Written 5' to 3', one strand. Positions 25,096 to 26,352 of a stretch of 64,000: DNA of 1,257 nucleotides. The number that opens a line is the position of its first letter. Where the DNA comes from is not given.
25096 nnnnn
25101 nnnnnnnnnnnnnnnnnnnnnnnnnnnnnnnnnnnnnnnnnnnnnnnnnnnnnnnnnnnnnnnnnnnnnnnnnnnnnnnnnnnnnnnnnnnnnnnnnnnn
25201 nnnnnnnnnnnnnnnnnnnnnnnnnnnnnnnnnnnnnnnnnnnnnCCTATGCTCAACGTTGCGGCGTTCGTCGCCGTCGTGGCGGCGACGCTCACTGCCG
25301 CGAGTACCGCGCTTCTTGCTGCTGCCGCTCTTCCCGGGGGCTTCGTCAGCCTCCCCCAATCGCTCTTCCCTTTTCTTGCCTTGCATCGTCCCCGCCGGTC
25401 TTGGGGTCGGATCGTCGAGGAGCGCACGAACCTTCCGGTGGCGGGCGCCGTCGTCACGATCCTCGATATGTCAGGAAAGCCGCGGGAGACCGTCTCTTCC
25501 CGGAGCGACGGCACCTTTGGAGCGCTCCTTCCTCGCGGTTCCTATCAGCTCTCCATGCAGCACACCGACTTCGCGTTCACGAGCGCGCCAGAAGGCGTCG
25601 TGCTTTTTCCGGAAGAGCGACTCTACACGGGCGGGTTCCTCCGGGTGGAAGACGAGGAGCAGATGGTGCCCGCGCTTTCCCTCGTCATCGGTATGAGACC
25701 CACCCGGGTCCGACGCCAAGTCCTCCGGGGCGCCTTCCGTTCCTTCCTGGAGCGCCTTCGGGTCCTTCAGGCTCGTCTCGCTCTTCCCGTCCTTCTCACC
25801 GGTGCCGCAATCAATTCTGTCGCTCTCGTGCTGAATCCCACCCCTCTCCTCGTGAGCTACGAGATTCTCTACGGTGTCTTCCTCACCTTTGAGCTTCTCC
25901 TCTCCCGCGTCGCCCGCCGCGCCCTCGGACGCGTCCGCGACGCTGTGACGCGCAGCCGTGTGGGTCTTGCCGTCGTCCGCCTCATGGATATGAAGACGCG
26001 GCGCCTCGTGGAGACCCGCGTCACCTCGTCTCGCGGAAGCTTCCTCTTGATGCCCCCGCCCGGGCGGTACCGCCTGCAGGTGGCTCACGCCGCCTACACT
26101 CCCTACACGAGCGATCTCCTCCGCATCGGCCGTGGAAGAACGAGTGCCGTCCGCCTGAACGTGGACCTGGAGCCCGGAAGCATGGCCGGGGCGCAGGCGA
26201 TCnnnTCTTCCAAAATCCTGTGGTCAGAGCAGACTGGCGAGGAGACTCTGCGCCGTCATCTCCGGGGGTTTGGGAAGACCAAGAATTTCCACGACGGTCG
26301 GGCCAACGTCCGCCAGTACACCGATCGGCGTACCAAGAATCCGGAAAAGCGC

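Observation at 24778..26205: Membrane protein with 30 consecutive prolines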

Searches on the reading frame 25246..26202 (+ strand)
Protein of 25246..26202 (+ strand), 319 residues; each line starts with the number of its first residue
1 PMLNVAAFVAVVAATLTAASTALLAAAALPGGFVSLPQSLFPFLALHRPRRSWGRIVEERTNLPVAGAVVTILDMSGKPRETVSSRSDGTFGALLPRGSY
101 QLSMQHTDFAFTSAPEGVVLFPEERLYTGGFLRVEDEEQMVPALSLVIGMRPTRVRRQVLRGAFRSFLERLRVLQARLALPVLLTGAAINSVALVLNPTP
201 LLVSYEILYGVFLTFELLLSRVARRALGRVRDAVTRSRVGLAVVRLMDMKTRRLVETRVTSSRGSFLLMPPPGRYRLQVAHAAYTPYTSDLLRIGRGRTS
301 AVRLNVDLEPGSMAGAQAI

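Call 5: find_homologous_proteins(query=window:25246-26202:+)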
Query seq(319 aa) (319 aa): 14 proteins with E <= 0.001 among 8000 candidates.
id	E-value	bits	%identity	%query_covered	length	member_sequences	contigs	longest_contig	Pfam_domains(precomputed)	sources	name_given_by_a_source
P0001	1.8e-194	663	100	100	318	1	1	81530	PF13620.13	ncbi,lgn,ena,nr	ncbi:MAG: Fibronectin type III protein [Parcubacteria group bacterium Gr01-1014_38]|nr:MAG: Fibronec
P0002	1.2e-172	591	90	100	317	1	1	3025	PF13620.13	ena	-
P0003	1.5e-125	436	69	99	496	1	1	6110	PF13715.13,PF07210.19,PF13620.13,PF22904.4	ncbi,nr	ncbi:MAG: carboxypeptidase-like regulatory domain-containing protein [bacterium]|nr:carboxypeptidase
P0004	1.7e-125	436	67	99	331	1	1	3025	PF07210.19,PF13620.13,PF22904.4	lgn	-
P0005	1.0e-109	384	60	96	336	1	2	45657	PF13715.13,PF13620.13,PF17210.10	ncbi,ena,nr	ncbi:MAG: hypothetical protein G01um1014106_71 [Parcubacteria group bacterium Gr01-1014_106]|nr:MAG:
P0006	1.4e-91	325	53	96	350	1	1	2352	PF07210.19,PF13620.13,PF22904.4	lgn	-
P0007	1.4e-88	315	54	90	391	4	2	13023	PF07210.19,PF13620.13,PF22904.4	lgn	-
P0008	2.2e-81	291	53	96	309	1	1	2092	PF07210.19,PF13620.13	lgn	-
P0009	7.2e-73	263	56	71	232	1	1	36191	PF13620.13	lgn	-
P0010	1.7e-65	239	46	96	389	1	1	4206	PF13715.13,PF07210.19,PF17802.8,PF13620.13,PF22904.4,PF17210.10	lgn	-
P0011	6.0e-57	211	43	90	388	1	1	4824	PF07210.19,PF13620.13,PF22904.4,PF17210.10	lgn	-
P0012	2.9e-54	202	42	89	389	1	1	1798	PF07210.19,PF13620.13,PF22904.4,PF17210.10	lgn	-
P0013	5.6e-54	201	43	89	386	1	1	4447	PF07210.19,PF13620.13,PF22904.4,PF17210.10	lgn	-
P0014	4.2e-14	71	27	84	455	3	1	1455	PF13715.13,PF07210.19,PF17802.8,PF13620.13,PF22904.4,PF17210.10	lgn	-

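Call 8: find_encoding_contigs(protein=P0002, flank=3000, max_places=3)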
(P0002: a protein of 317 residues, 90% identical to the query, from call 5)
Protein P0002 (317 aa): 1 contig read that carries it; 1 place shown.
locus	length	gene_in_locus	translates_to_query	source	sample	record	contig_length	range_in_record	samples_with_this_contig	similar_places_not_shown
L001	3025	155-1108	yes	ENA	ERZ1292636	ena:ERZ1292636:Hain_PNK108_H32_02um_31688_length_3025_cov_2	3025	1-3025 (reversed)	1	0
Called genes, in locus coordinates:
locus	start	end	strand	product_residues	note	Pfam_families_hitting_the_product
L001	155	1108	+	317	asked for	PF13620:CarboxypepD_reg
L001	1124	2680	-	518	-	PF01676:Metalloenzyme, PF06415:iPGM_N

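Call 9: find_encoding_contigs(protein=P0004, flank=3000, max_places=3)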
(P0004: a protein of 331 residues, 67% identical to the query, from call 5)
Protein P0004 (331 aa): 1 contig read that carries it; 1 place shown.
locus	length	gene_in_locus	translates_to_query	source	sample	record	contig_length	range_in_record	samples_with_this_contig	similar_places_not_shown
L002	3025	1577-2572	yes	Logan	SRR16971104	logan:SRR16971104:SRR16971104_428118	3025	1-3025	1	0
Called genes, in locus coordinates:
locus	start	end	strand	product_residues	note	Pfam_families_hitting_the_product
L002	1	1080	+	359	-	?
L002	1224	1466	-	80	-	-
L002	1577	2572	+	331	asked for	PF07210:DUF1416 (faint), PF13620:CarboxypepD_reg, PF22904:NOMO1-like_2nd (faint), PF13620:CarboxypepD_reg (weak)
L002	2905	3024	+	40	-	?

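Call 10: find_encoding_contigs(protein=P0005, flank=5000, max_places=3)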
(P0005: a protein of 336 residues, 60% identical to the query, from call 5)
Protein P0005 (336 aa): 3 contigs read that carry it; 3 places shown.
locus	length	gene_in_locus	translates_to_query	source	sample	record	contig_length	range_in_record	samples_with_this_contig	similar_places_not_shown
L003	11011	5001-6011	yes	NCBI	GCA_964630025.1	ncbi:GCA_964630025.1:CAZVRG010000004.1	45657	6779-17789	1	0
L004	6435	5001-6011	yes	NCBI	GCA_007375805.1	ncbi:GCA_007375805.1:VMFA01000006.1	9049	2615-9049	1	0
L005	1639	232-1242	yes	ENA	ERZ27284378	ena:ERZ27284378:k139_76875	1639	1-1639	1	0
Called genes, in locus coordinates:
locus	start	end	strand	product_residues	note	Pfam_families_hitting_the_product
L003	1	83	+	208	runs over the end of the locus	-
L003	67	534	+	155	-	PF14341:PilX_N (weak)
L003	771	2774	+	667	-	PF22745:Nlig-Ia, PF01653:DNA_ligase_aden, PF03120:OB_DNA_ligase, PF03119:DNA_ligase_ZBD, PF14520:HHH_5 (weak), PF12826:HHH_2, PF00533:BRCT, PF12738:PTCB-BRCT (weak)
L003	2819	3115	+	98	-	PF02686:GatC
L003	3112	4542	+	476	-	PF01425:Amidase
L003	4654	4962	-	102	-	-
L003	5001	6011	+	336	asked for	PF13620:CarboxypepD_reg, PF13715:CarbopepD_reg_2 (faint), PF17210:SdrD_B (faint), PF13620:CarboxypepD_reg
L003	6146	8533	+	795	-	-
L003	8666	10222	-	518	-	PF01676:Metalloenzyme, PF06415:iPGM_N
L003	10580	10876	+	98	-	-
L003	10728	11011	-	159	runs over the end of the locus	-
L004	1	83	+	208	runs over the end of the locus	-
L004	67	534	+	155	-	PF14341:PilX_N (weak)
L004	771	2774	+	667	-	PF22745:Nlig-Ia, PF01653:DNA_ligase_aden, PF03120:OB_DNA_ligase, PF03119:DNA_ligase_ZBD, PF14520:HHH_5 (weak), PF12826:HHH_2, PF00533:BRCT, PF12738:PTCB-BRCT (weak)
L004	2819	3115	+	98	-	PF02686:GatC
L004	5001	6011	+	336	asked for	PF13620:CarboxypepD_reg, PF13715:CarbopepD_reg_2 (faint), PF17210:SdrD_B (faint), PF13620:CarboxypepD_reg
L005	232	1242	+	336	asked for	PF13620:CarboxypepD_reg, PF13715:CarbopepD_reg_2 (faint), PF17210:SdrD_B (faint), PF13620:CarboxypepD_reg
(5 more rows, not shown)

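Call 18: find_homologous_proteins(query=A1, max_evalue=0.00001)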
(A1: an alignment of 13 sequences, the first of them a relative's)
Query A1 (13 sequences) (318 aa, profile of the alignment): 19 proteins with E <= 0.00001 among 8000 candidates.
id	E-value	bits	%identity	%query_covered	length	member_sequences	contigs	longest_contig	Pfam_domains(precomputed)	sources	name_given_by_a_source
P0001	8.6e-145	500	100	100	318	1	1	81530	PF13620.13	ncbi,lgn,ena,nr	ncbi:MAG: Fibronectin type III protein [Parcubacteria group bacterium Gr01-1014_38]|nr:MAG: Fibronec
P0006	1.6e-144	499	53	96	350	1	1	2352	PF07210.19,PF13620.13,PF22904.4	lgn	-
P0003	1.4e-143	496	69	100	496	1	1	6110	PF13715.13,PF07210.19,PF13620.13,PF22904.4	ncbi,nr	ncbi:MAG: carboxypeptidase-like regulatory domain-containing protein [bacterium]|nr:carboxypeptidase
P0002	1.6e-141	490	90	100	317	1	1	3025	PF13620.13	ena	-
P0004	1.7e-141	489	67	99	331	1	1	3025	PF07210.19,PF13620.13,PF22904.4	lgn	-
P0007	4.3e-141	488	54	90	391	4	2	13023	PF07210.19,PF13620.13,PF22904.4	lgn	-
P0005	2.5e-137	476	60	96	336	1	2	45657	PF13715.13,PF13620.13,PF17210.10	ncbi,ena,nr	ncbi:MAG: hypothetical protein G01um1014106_71 [Parcubacteria group bacterium Gr01-1014_106]|nr:MAG:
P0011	9.5e-135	467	43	90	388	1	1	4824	PF07210.19,PF13620.13,PF22904.4,PF17210.10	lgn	-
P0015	1.3e-131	457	69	92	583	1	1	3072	PF13715.13,PF13620.13,PF22904.4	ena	-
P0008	1.3e-126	440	53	96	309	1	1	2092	PF07210.19,PF13620.13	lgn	-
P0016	3.4e-126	439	54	97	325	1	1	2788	PF07210.19,PF13620.13,PF22904.4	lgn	-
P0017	3.9e-118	413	55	89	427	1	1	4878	PF13715.13,PF07210.19,PF13620.13,PF22904.4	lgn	-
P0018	1.4e-117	411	46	81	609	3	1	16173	PF07210.19,PF13620.13,PF22904.4,PF17210.10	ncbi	-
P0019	4.7e-94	333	48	91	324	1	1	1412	PF13715.13,PF13620.13,PF22904.4,PF23374.2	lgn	-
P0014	2.6e-92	328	27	85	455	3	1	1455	PF13715.13,PF07210.19,PF17802.8,PF13620.13,PF22904.4,PF17210.10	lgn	-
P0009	1.8e-88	315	56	71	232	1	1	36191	PF13620.13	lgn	-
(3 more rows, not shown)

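Call 35: search_protein_families(library=pfam, proteins=[P0015, P0018, P0014, P0010, L003:6146-8533:+], max_evalue=0.01)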
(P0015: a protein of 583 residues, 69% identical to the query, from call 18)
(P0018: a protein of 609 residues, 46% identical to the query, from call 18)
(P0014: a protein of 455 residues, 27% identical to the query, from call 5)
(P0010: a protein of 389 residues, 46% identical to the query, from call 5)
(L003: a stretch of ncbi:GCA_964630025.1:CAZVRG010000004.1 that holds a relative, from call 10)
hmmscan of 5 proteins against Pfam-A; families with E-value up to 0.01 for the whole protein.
P0015 (583 aa): 6 families
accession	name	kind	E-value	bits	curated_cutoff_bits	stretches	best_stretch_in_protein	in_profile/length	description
PF13620.12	CarboxypepD_reg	-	7.1e-21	74.8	32.3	2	318-374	4-60/82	Carboxypeptidase regulatory-like domain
PF13715.12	CarbopepD_reg_2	-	7.3e-08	32.8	32.2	0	492-551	3-58/88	CarboxypepD_reg-like domain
PF07210.18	DUF1416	-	7.8e-05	23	23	0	492-543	24-72/97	Protein of unknown function (DUF1416)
PF04151.21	PPC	-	0.0019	19.5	25.9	0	111-184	7-69/70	Bacterial pre-peptidase C-terminal domain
PF23194.1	NOMO_5th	-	0.0035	18.1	27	0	334-389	21-75/89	NOMO fifth transthyretin-like domain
PF23374.1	Fn3_arc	-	0.005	17.3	28.9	0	319-371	26-72/78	Archaeal fibronectin-III type-like domain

P0018 (609 aa): 3 families
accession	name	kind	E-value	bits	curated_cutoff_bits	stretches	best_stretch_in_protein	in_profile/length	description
PF13620.12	CarboxypepD_reg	-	1.2e-16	61.2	32.3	2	356-412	4-60/82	Carboxypeptidase regulatory-like domain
PF07210.18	DUF1416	-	3e-08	33.9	23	1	356-404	24-70/97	Protein of unknown function (DUF1416)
PF17210.9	SdrD_B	-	9.7e-06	26.2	29.7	0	534-586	20-73/112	SdrD B-like domain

P0014 (455 aa): 8 families
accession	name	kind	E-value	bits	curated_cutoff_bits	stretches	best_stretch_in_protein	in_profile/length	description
PF13620.12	CarboxypepD_reg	-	2.3e-22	79.6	32.3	2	217-288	4-74/82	Carboxypeptidase regulatory-like domain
PF13715.12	CarbopepD_reg_2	-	2.5e-09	37.5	32.2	1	217-277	3-59/88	CarboxypepD_reg-like domain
PF07210.18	DUF1416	-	7.6e-09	35.8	23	2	217-269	24-73/97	Protein of unknown function (DUF1416)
PF17210.9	SdrD_B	-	8.4e-08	32.8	29.7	1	225-271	21-67/112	SdrD B-like domain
PF17802.7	SpaA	-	1.4e-06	28.8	23.1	0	221-267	9-57/91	Prealbumin-like fold domain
PF23194.1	NOMO_5th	-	0.0009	20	27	0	233-280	21-68/89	NOMO fifth transthyretin-like domain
PF08308.17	PEGA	-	0.0015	18.8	20.8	0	259-277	32-50/71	PEGA domain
PF10577.15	FAM171A1-2-B_N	-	0.0026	17.5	31.2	0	218-265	6-53/254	FAM171A1/A2/B, N-terminal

P0010 (389 aa): 7 families
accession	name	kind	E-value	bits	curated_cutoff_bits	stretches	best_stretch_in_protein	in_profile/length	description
PF13620.12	CarboxypepD_reg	-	3.8e-20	72.5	32.3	2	127-183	4-60/82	Carboxypeptidase regulatory-like domain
PF07210.18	DUF1416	-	1.4e-07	31.8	23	1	127-176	24-71/97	Protein of unknown function (DUF1416)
PF13715.12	CarbopepD_reg_2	-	3e-06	27.6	32.2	1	127-183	3-56/88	CarboxypepD_reg-like domain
PF17210.9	SdrD_B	-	8.4e-06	26.4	29.7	1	134-179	20-66/112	SdrD B-like domain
PF17802.7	SpaA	-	1.3e-05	25.7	23.1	1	133-184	11-67/91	Prealbumin-like fold domain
PF23194.1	NOMO_5th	-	3.3e-05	24.6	27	1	129-191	6-77/89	NOMO fifth transthyretin-like domain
PF09430.16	EMC7_beta-sandw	-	0.00032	21.3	26.6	1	138-187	7-55/122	ER membrane protein complex subunit 7, beta-sandwich domain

L003:6146-8533:+ (795 aa): 4 families
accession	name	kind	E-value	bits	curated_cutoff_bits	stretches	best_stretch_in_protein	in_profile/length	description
PF13620.12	CarboxypepD_reg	-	5e-18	65.7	32.3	2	528-588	4-64/82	Carboxypeptidase regulatory-like domain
PF07210.18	DUF1416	-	1.9e-08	34.5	23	1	528-586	24-80/97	Protein of unknown function (DUF1416)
PF17210.9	SdrD_B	-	0.00027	21.6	29.7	1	537-589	22-75/112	SdrD B-like domain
PF17802.7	SpaA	-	0.001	19.6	23.1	1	531-576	8-56/91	Prealbumin-like fold domain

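Call 40: find_encoding_contigs(protein=P0001, flank=2000, max_places=10)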
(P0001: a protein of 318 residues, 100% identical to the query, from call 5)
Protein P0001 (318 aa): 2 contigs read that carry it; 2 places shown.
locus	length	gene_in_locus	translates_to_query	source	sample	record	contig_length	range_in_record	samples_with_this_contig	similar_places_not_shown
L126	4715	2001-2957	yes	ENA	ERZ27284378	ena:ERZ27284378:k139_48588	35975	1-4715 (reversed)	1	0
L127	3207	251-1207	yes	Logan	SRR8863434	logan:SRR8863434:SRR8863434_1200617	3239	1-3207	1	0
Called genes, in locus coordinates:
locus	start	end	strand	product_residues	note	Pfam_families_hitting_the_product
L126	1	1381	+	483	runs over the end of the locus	PF01425:Amidase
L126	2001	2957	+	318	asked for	PF13620:CarboxypepD_reg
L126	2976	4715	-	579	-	?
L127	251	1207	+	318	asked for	PF13620:CarboxypepD_reg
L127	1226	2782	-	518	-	PF01676:Metalloenzyme, PF06415:iPGM_N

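Call 42: search_protein_families(library=ncbifam, proteins=[P0018], max_evalue=0.1)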
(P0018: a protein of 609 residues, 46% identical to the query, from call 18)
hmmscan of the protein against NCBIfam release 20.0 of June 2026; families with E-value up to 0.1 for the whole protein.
P0018 (609 aa): 1 family
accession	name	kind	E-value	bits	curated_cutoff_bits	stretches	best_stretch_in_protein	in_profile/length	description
NF033662.1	acid_disulf_rpt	repeat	1.7e-45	152.4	41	7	160-182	5-27/32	acidic double-disulfide repeat-containing protein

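Call 51: search_protein_representatives(alignment_id=A1)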
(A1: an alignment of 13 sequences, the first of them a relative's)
Query: 13 sequences, 344 profile positions. Proteins with E-value up to 0.001 (for the whole library): 13686; up to 1e-10: 4673; up to 1e-30: 784. The best 150 are listed.
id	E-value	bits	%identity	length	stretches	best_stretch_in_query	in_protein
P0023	6.7e-150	515.4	-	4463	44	43-147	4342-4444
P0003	4.5e-144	496.2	-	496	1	5-343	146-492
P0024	7.5e-129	446.2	-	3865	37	40-154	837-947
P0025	6.4e-127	439.8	-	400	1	10-339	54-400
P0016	1.1e-126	439.1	-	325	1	30-341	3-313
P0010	4.4e-121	420.6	-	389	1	5-341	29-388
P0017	1.3e-118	412.6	-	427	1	2-341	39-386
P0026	1.8e-118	412.0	-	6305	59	92-341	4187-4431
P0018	4.3e-118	410.8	-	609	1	34-339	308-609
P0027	6.6e-116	403.6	-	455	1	18-327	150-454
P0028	9.5e-107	373.5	-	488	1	13-341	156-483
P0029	1.7e-106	372.7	-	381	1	30-341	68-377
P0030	7.0e-106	370.6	-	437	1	13-340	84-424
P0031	5.8e-103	361.1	-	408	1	34-340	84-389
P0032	8.4e-101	354.0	-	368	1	33-341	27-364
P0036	2.4e-95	336.0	-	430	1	23-340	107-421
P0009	5.9e-89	315.0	-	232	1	122-340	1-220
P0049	8.0e-74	265.3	-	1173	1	17-341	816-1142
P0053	1.5e-67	244.6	-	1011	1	13-338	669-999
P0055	5.9e-66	239.4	-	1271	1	14-332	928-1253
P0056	3.6e-65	236.8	-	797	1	28-339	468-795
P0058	1.2e-64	235.1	-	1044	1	14-339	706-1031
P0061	1.2e-62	228.5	-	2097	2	12-339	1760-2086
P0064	2.2e-62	227.6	-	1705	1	29-333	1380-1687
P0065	3.9e-62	226.8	-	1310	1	24-340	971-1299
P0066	1.3e-61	225.0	-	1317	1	31-342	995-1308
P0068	3.3e-61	223.7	-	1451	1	12-333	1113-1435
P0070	1.1e-60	222.1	-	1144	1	28-341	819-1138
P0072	1.1e-59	218.8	-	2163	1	8-339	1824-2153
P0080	6.3e-58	213.0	-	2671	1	22-336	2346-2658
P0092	2.4e-56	207.8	-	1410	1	22-338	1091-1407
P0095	4.1e-56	207.0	-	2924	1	28-339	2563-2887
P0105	1.6e-54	201.7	-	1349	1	28-339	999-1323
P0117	4.2e-51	190.5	-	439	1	29-335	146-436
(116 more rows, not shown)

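Call 53: search_protein_families(library=pfam, proteins=[P0049, P0053, P0055, P0056, P0058, P0064, P0025, P0028], max_evalue=0.0001)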
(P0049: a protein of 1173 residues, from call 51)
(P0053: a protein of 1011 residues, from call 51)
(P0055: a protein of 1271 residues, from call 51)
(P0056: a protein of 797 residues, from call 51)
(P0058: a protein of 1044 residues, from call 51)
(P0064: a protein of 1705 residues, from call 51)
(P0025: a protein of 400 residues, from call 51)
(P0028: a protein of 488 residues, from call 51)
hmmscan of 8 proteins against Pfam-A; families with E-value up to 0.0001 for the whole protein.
P0049 (1173 aa): 4 families
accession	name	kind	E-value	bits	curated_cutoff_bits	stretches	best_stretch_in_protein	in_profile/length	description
PF13620.12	CarboxypepD_reg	-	1.4e-18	67.4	32.3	2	1056-1131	3-77/82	Carboxypeptidase regulatory-like domain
PF13715.12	CarbopepD_reg_2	-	1.1e-10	41.8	32.2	0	1056-1119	2-61/88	CarboxypepD_reg-like domain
PF07210.18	DUF1416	-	3.8e-08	33.6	23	0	886-938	24-73/97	Protein of unknown function (DUF1416)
PF00041.27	fn3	-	5e-06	27.1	25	1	659-742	4-73/84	Fibronectin type III domain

P0053 (1011 aa): 5 families
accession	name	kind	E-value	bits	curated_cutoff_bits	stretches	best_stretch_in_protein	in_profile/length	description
PF13620.12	CarboxypepD_reg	-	1e-19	71.1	32.3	2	747-804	4-60/82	Carboxypeptidase regulatory-like domain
PF13715.12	CarbopepD_reg_2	-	3.2e-11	43.5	32.2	0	747-799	3-51/88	CarboxypepD_reg-like domain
PF21722.4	Gly_rich_2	-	4.3e-09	37.2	24.3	1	2-184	21-225/226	Glycine-rich domain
PF17802.7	SpaA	-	3.5e-07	30.7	23.1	0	751-797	9-57/91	Prealbumin-like fold domain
PF07210.18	DUF1416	-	5.9e-05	23.4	23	0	747-799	24-73/97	Protein of unknown function (DUF1416)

P0055 (1271 aa): 3 families
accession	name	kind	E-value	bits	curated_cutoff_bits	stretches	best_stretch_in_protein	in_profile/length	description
PF13205.12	Big_5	-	4.1e-32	111.5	23.6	2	490-603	1-105/105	Bacterial Ig-like domain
PF21722.4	Gly_rich_2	-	7.4e-10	39.7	24.3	1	35-238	5-225/226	Glycine-rich domain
PF13715.12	CarbopepD_reg_2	-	6.9e-09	36.1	32.2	0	1007-1062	3-54/88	CarboxypepD_reg-like domain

P0056 (797 aa): 6 families
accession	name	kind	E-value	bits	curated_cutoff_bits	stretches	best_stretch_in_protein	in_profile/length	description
PF13620.12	CarboxypepD_reg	-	1.5e-19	70.6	32.3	2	712-773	4-64/82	Carboxypeptidase regulatory-like domain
PF19077.6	Big_13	-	7.8e-08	33.2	27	0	266-304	59-98/102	Bacterial Ig-like domain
PF00041.27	fn3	-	5.9e-07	30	25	1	3-73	11-82/84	Fibronectin type III domain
PF13715.12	CarbopepD_reg_2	-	1.6e-06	28.5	32.2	0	712-771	3-58/88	CarboxypepD_reg-like domain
PF07210.18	DUF1416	-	1.7e-06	28.3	23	0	715-764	27-73/97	Protein of unknown function (DUF1416)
PF11974.14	bMG3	-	5.8e-05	23.4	34.9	0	712-755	17-59/103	Bacterial alpha-2-macroglobulin MG3 domain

P0058 (1044 aa): 2 families
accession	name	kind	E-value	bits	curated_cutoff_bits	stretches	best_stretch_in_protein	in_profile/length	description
PF13620.12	CarboxypepD_reg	-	2.2e-23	82.8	32.3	2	948-1025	4-80/82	Carboxypeptidase regulatory-like domain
PF13715.12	CarbopepD_reg_2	-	1.7e-11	44.4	32.2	0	948-1017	3-67/88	CarboxypepD_reg-like domain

P0064 (1705 aa): 4 families
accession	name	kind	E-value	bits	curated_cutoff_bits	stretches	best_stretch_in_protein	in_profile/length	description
PF13620.12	CarboxypepD_reg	-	4.9e-17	62.5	32.3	2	1440-1497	4-60/82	Carboxypeptidase regulatory-like domain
PF13715.12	CarbopepD_reg_2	-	2.8e-06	27.7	32.2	0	1440-1496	3-55/88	CarboxypepD_reg-like domain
PF07210.18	DUF1416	-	3.7e-06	27.2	23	0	1440-1493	24-74/97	Protein of unknown function (DUF1416)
PF00041.27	fn3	-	5.3e-06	27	25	0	830-926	3-80/84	Fibronectin type III domain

P0025 (400 aa): 3 families
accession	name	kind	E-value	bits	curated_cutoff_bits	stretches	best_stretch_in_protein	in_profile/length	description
PF13620.12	CarboxypepD_reg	-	1.3e-16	61.2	32.3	2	147-203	4-60/82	Carboxypeptidase regulatory-like domain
PF07210.18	DUF1416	-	4.2e-09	36.6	23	0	147-196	24-71/97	Protein of unknown function (DUF1416)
PF17210.9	SdrD_B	-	1.5e-06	28.8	29.7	0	325-372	20-68/112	SdrD B-like domain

P0028 (488 aa): 3 families
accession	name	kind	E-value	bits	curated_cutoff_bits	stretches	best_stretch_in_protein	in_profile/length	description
PF13620.12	CarboxypepD_reg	-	3.6e-17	62.9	32.3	2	226-282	4-60/82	Carboxypeptidase regulatory-like domain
PF13715.12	CarbopepD_reg_2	-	4.2e-07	30.3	32.2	0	226-282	3-56/88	CarboxypepD_reg-like domain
PF07210.18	DUF1416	-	2.3e-06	27.8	23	0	398-454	24-77/97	Protein of unknown function (DUF1416)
